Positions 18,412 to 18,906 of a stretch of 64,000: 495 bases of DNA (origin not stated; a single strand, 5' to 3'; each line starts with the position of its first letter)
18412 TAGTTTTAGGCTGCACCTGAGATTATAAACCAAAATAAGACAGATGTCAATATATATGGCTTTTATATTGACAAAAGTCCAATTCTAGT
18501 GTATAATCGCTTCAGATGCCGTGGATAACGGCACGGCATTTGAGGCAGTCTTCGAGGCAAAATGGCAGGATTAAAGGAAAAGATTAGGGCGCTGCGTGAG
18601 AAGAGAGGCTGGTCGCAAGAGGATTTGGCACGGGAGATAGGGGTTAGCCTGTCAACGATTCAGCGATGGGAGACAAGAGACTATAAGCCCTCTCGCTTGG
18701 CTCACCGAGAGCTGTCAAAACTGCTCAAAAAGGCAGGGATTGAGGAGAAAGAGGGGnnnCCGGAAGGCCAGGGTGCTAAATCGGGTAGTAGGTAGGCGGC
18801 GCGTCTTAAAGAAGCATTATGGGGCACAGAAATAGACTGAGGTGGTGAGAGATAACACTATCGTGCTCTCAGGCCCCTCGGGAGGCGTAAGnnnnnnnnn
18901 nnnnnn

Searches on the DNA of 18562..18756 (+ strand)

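Call 63: search_rna_families(sources=[L054, L100, L108, L134], threshold=evalue, max_evalue=1)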
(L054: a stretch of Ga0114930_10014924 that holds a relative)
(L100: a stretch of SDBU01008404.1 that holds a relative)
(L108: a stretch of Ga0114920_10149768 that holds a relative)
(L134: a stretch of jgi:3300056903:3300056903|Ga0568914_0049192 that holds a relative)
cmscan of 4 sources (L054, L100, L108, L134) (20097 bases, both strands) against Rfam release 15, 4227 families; matches with E-value up to 1: 3.
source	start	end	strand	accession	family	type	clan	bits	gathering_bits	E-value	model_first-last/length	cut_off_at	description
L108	121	190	+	RF00277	SNORD49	Gene; snRNA; snoRNA; CD-box;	CL00062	20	37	0.9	1-71/71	no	Small nucleolar RNA SNORD49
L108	124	190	+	RF01126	sR41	Gene; snRNA; snoRNA; CD-box;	-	19.6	54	0.87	1-53/53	no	Small nucleolar RNA sR41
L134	125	211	-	RF01880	Xist_exon1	Gene; lncRNA;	-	17.5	50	0.76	1-85/85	no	X-chromosome inactivation gene exon 1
